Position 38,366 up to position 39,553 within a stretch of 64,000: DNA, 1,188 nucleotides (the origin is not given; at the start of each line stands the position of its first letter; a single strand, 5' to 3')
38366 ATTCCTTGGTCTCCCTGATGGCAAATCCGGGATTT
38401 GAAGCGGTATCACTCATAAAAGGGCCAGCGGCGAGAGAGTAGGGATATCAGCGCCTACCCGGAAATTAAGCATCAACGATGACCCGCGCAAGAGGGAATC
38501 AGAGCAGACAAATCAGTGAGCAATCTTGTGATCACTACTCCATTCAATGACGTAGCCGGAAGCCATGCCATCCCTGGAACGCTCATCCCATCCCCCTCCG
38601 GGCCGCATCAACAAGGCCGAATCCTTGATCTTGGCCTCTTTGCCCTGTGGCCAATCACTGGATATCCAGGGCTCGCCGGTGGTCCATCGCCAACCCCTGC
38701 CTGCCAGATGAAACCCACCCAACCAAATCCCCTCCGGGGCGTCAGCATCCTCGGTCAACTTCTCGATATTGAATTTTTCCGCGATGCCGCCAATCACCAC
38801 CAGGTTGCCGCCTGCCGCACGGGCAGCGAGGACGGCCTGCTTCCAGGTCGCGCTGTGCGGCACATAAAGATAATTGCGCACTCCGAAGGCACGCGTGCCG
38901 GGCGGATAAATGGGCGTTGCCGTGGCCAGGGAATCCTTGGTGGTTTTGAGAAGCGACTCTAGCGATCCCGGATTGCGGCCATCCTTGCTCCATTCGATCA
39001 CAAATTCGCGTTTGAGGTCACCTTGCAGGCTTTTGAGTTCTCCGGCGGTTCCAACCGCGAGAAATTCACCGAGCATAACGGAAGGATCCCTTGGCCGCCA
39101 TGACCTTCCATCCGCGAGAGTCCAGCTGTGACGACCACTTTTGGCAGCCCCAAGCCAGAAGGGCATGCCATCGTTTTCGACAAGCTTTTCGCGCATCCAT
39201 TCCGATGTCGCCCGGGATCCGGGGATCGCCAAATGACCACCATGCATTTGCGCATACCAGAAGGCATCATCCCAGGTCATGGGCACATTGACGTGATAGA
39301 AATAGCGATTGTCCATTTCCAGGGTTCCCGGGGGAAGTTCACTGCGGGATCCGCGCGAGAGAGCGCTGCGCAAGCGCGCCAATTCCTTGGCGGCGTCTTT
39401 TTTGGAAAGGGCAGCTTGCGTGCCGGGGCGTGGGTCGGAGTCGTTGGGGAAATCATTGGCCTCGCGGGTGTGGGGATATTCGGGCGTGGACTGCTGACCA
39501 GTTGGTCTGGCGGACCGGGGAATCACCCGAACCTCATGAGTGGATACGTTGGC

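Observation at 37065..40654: Split receptor? Lectin-bearing pseudokinase paired with a sensor-less active kinase paralogue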

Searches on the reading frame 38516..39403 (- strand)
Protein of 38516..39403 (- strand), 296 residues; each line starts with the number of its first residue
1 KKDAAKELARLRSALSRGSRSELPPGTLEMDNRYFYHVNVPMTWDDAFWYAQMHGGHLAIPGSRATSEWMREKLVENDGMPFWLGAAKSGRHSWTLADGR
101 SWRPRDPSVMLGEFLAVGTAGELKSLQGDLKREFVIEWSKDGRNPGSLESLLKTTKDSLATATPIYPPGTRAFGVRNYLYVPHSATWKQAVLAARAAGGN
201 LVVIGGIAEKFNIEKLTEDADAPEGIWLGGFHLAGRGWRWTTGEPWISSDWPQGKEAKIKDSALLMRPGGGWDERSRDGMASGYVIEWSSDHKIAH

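Call 21: find_related_loci(query=A2, collection=genome_contigs, flank=10000)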
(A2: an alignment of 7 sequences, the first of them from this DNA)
Query A2 (296 aa) in genome_contigs; peptide patterns used: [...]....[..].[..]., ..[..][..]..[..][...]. (x = any residue, [..] = any of these).
107 stretches matched a pattern; 6 encode a relative of the query (tblastn E <= 1e-3); 5 distinct loci.
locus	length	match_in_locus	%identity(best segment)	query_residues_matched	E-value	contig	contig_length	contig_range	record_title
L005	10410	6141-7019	61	1-293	4e-127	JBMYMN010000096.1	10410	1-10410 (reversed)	MAG: Luteolibacter sp. isolate ME_XS_2108_bin13 ME_XS_2108_bin13_95, whole genome shotgun sequence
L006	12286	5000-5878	60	3-295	2e-125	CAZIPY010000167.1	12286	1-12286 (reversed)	MAG TPA_asm: uncultured Luteolibacter sp. isolate SRP182702_co1_176 genome assembly, contig: k141_2085093, whole genome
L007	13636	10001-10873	59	1-291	8e-117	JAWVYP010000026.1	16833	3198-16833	MAG: Akkermansiaceae bacterium isolate HN14.bin.6 k141_537516_length_16833_cov_18.8254, whole genome shotgun sequence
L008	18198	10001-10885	64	1-295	1e-126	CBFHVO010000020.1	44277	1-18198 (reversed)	MAG: Luteolibacter sp. isolate Co_bin_269_strict genome assembly, contig: Co_bin_269_strict_c20, whole genome shotgun se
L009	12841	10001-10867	43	2-293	6e-78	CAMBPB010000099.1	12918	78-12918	MAG: Prosthecobacter debontii isolate MH-09jul19-139 genome assembly, contig: MH-09jul19-C11279, whole genome shotgun se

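Call 30: predict_structure(alignment_id=A1)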
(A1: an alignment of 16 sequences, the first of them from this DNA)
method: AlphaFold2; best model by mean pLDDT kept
length: 296 residues; sequences in the alignment: 16
mean_pLDDT: 91.4   pTM: 0.89
mean pLDDT of the five models: 91.4, 91.2, 91.2, 90.9, 90.6
residues with pLDDT >= 90: 218; 70-90: 68; 50-70: 7; < 50: 3
segments of 3 or more residues with pLDDT < 50: 294-296
pLDDT, mean of each block of 10 residues (from residue 1): 85 96 95 95 96 97 89 83 95 93 88 92 91 96 95 95 93 92 97 94 89 92 96 90 83 86 93 95 93 52
secondary structure, 60 per line:
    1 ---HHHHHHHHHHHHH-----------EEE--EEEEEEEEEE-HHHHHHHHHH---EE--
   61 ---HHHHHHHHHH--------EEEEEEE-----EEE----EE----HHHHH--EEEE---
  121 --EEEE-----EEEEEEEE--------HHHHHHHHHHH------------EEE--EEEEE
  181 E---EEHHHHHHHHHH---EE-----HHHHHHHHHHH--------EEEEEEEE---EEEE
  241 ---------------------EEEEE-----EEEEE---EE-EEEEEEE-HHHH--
elements in order: H4-16 E28-30 E33-42 H44-53 H64-73 E82-88 E94-96 H107-111 E114-117 E123-126 E132-139 H148-158 E171-173 E176-181 H187-196 H207-217 E226-233 E237-240 E262-266 E272-276 E283-289 H291-294

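Call 33: fold_search(model_id=the predicted structure, library=pdb)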
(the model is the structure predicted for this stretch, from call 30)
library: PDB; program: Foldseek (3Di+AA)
matches with E <= 10: 684; with E <= 0.001: 516
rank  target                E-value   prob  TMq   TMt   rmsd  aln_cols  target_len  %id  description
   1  5ao6_A                3.4e-14  1.00  0.37  0.26  18.9       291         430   15  Endo180 D1-4, trigonal form (released 2015-10-28)
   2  5ao5_B                1.5e-13  1.00  0.37  0.26  18.7       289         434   14  Endo180 D1-4, monoclinic form (released 2015-10-28)
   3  5ao6_B                2.4e-13  1.00  0.36  0.25  19.0       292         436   15  Endo180 D1-4, trigonal form (released 2015-10-28)
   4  5ao5_A                2.5e-13  1.00  0.37  0.26  18.9       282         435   14  Endo180 D1-4, monoclinic form (released 2015-10-28)
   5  8hbc_A                4.1e-13  1.00  0.36  0.19  18.6       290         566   16  Crystal structure of the CysR-CTLD3 fragment of human DEC205 (released 2023-11-01)
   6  8k8h                  1.8e-12  1.00  0.36  0.19  19.1       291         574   16  Crystal structure of the CysR-CTLD3 fragment of human DEC205 (released 2024-02-28)
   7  6inn_D                3.0e-12  1.00  0.37  0.19  16.4       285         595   15  Crystal structure of the CysR-CTLD3 fragment of human MR at acidic pH (pH 5.6) (released 2019-09-18)
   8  5e4k                  3.0e-12  1.00  0.37  0.26  18.6       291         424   14  Structure of ligand binding region of uPARAP at pH 7.4 (released 2016-08-10)
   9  6inn_B                3.2e-12  1.00  0.37  0.19  16.4       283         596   14  Crystal structure of the CysR-CTLD3 fragment of human MR at acidic pH (pH 5.6) (released 2019-09-18)
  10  6ioe_A                3.2e-12  1.00  0.36  0.24  19.0       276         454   17  Crystal structure of the CysR-CTLD2 fragment of human MR at basic pH (pH 8.5) (released 2019-09-18)
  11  5ew6_A                5.9e-12  1.00  0.37  0.25  18.9       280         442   15  Structure of ligand binding region of uPARAP at pH 7.4 without calcium (released 2016-08-10)
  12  6inn_A                6.2e-12  1.00  0.37  0.19  16.4       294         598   15  Crystal structure of the CysR-CTLD3 fragment of human MR at acidic pH (pH 5.6) (released 2019-09-18)
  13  6ino_B                6.2e-12  1.00  0.36  0.24  18.5       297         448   16  Crystal structure of the CysR-CTLD2 fragment of human MR at acidic pH (pH 4.6) (released 2019-09-18)
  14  5xts                  6.6e-12  1.00  0.36  0.24  19.4       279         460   16  Crystal structure of the CysR-CTLD3 fragment of human MR at basic/neutral pH (released 2017-12-27)
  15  6ino_A                7.1e-12  1.00  0.36  0.24  19.0       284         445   15  Crystal structure of the CysR-CTLD2 fragment of human MR at acidic pH (pH 4.6) (released 2019-09-18)
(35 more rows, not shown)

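Call 58: search_protein_representatives(alignment_id=A1)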
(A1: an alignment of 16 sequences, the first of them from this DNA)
Query: 16 sequences, 293 profile positions. Proteins with E-value up to 0.001 (for the whole library): 20346; up to 1e-10: 4157; up to 1e-30: 430. The best 150 are listed.
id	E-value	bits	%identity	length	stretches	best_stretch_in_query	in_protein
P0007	1.5e-117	408.2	-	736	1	2-291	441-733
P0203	6.8e-111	386.3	-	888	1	2-290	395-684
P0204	4.5e-108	377.1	-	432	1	2-291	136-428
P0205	1.1e-105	369.2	-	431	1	2-291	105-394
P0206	1.0e-103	362.8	-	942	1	2-292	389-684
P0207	3.9e-102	357.6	-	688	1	2-290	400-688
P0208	9.5e-102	356.3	-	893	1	1-290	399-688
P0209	5.6e-101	353.8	-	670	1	2-290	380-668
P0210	6.7e-101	353.5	-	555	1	2-291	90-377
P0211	3.4e-100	351.2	-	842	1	3-292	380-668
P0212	5.8e-100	350.4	-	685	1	3-290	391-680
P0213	1.4e-99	349.2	-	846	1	2-292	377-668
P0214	4.1e-99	347.7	-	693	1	2-291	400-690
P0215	1.2e-98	346.2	-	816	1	2-292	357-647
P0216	9.8e-98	343.1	-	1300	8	172-286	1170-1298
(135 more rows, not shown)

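Call 65: find_related_loci(query=A4, collection=metagenome_contigs, flank=8000)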
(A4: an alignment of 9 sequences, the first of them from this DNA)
Query A4 (296 aa) in metagenome_contigs; peptide patterns used: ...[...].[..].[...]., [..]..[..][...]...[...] (x = any residue, [..] = any of these).
600 stretches matched a pattern (row limit reached: there are more); 303 encode a relative of the query (tblastn E <= 1e-3); the best 80 are kept; 80 distinct loci.
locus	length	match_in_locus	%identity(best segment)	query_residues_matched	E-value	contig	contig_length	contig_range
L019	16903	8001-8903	43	6-293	3e-76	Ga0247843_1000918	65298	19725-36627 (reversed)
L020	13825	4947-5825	40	4-293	6e-68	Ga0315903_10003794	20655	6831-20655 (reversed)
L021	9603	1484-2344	41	6-295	8e-67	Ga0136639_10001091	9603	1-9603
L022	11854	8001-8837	40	8-291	2e-64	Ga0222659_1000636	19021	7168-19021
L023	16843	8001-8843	43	8-293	3e-64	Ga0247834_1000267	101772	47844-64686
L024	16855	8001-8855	41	4-293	1e-62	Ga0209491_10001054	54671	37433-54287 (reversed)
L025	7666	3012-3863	41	5-293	4e-62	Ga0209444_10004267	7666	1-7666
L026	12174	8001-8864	38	5-295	2e-61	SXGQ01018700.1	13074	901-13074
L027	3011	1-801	42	22-293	4e-61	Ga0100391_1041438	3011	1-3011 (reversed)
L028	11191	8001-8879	36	8-295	6e-53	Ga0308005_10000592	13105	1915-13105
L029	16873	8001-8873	38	8-292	8e-53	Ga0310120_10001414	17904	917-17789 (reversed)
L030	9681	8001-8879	36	8-295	6e-53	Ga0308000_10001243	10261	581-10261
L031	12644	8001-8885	36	6-295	1e-49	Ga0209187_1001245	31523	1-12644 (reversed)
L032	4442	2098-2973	38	7-292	6e-50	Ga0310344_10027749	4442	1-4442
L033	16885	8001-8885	36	6-295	1e-49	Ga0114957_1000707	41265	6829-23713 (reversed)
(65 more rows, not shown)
